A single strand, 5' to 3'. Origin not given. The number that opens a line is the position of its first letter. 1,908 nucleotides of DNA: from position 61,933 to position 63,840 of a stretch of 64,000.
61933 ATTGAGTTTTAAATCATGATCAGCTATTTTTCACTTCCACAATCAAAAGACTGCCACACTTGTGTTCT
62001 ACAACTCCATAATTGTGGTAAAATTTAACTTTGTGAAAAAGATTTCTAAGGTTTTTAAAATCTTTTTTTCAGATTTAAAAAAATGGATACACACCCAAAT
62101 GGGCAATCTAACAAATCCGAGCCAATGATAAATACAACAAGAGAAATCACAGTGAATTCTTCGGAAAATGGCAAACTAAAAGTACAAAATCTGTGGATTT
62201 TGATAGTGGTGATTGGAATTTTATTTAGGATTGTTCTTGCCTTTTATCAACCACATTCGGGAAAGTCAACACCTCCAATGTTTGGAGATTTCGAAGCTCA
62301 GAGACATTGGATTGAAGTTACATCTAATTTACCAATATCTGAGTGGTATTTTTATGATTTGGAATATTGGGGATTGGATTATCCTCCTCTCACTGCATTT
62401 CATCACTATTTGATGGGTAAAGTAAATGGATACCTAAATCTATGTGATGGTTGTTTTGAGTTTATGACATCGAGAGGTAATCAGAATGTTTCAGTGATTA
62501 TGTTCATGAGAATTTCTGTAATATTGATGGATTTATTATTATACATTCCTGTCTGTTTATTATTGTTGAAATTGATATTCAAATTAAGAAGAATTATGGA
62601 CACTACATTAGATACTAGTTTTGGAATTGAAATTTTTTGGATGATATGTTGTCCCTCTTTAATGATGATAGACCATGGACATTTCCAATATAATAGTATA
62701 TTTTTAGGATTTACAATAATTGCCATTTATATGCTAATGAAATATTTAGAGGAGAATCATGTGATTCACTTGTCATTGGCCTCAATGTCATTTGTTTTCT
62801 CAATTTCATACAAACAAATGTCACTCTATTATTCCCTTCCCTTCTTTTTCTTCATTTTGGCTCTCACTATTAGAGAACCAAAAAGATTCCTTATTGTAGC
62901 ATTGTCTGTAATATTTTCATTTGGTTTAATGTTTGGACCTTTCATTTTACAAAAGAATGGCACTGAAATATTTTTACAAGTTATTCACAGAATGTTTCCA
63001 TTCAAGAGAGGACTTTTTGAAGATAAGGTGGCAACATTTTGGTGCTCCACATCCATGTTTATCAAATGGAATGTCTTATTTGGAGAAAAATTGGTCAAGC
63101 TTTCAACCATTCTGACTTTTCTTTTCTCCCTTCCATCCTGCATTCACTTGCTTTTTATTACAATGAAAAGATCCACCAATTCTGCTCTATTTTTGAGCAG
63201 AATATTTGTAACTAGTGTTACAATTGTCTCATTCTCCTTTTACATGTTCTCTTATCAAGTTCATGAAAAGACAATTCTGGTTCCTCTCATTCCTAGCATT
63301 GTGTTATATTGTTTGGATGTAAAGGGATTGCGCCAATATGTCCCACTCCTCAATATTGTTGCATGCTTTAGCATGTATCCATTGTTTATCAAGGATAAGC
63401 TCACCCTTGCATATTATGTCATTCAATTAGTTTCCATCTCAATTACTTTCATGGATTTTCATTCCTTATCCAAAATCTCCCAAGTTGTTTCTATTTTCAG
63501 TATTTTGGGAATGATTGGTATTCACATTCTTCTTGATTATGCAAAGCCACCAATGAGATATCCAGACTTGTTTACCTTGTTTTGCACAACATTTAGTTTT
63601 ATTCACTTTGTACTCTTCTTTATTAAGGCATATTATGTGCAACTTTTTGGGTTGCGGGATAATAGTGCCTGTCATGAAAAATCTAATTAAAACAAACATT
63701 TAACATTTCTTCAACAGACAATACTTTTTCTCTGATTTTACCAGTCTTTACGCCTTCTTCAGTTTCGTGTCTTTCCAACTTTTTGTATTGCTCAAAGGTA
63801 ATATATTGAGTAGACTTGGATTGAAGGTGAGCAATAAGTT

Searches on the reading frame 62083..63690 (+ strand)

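Call 17: search_protein_families(library=pfam, proteins=[window:62083-63690:+], max_evalue=0.0001)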
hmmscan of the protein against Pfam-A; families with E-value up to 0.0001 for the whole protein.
window:62083-63690:+ (535 aa): 1 family
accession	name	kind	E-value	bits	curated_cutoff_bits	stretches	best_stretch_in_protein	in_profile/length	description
PF03155.21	Alg6_Alg8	-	2.8e-113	379.9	25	1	46-514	2-481/482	ALG6, ALG8 glycosyltransferase family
